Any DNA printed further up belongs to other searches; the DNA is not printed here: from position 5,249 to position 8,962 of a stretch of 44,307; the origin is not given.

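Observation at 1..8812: Candidate extracellular electron-transfer locus: mini-barrels + CcsBA + pentaheme cytochrome + Cyc2-like cytochrome-porin + T9SS giant surface protein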

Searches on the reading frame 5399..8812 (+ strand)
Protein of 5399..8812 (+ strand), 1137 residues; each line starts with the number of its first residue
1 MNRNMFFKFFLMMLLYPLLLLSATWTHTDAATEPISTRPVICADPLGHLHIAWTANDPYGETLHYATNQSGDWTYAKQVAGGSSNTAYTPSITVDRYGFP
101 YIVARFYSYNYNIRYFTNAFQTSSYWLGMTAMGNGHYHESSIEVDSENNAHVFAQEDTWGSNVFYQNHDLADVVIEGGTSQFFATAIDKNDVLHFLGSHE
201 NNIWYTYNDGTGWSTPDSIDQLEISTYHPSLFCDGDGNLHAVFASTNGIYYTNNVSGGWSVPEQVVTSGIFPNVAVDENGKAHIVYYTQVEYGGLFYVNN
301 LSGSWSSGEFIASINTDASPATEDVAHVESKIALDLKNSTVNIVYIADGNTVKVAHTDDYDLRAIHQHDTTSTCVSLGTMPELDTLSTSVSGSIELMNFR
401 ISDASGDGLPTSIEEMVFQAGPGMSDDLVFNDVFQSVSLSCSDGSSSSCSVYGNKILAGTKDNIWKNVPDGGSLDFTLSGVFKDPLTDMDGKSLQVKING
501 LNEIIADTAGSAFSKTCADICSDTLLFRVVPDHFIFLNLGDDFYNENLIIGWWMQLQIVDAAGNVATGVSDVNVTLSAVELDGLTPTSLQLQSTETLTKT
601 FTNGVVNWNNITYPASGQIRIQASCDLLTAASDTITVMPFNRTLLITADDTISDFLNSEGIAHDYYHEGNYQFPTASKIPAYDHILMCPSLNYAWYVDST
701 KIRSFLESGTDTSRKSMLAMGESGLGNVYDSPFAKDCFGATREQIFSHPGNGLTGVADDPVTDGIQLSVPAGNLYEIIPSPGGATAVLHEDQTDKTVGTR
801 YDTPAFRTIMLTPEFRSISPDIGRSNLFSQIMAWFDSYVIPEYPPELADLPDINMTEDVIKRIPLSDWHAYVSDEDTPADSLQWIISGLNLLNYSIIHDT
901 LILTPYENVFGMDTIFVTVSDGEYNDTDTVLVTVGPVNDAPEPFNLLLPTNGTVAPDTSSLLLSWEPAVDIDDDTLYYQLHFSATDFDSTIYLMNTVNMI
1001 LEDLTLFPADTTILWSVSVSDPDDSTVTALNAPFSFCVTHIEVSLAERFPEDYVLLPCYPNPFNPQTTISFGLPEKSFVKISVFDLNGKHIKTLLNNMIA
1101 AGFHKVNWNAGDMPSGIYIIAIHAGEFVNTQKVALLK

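Call 3: search_protein_families(library=pfam, proteins=[window:5399-8812:+], max_evalue=0.1)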
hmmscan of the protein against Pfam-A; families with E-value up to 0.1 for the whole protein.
window:5399-8812:+ (1137 aa): 6 families
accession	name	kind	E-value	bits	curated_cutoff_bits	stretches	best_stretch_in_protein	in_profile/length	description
PF18962.6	Por_Secre_tail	-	2.8e-09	37.6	27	1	1059-1133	2-73/75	Secretion system C-terminal sorting domain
PF13860.13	FlgD_ig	-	0.0061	17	27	1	1067-1124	10-75/79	FlgD Ig-like domain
PF17963.7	Big_9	-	0.02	16.2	23.6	1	873-933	26-89/89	Bacterial Ig domain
PF11113.13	Phage_head_chap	-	0.02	15.4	25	1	276-293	8-25/56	Head assembly gene product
PF06739.17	SBBP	-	0.058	13.8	20.5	0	75-103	2-29/38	Beta-propeller repeat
PF17892.7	Cadherin_5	-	0.067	13.5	26.5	0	899-933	61-96/98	Cadherin-like domain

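Call 4: search_protein_families(library=ncbifam, proteins=[window:5399-8812:+], max_evalue=0.1)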
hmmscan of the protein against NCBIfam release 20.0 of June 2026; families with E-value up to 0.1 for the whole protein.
window:5399-8812:+ (1137 aa): 5 families
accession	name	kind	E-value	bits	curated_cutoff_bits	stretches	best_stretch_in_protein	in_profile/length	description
TIGR04183.1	Por_Secre_tail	domain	2.1e-09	37.2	23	1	1059-1133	2-69/72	T9SS type A sorting domain-containing protein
NF038113.1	T9SSA_dep_M36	equivalog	5.5e-09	34.7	885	1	1058-1133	795-866/869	T9SS-dependent M36 family metallopeptidase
NF052323.1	T9SSA_dep_M6i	equivalog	1.4e-07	29.9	600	1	1059-1130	961-1031/1043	T9SS-dependent M6-like inactivated metalloprotease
NF012211.1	tand_rpt_95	domain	2.9e-07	30.3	90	1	899-942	48-92/98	tandem-95 repeat protein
NF053835.1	PDIAV_lipo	equivalog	0.00021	20.8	90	1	9-197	5-216/458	PDIAV motif-containing lipoprotein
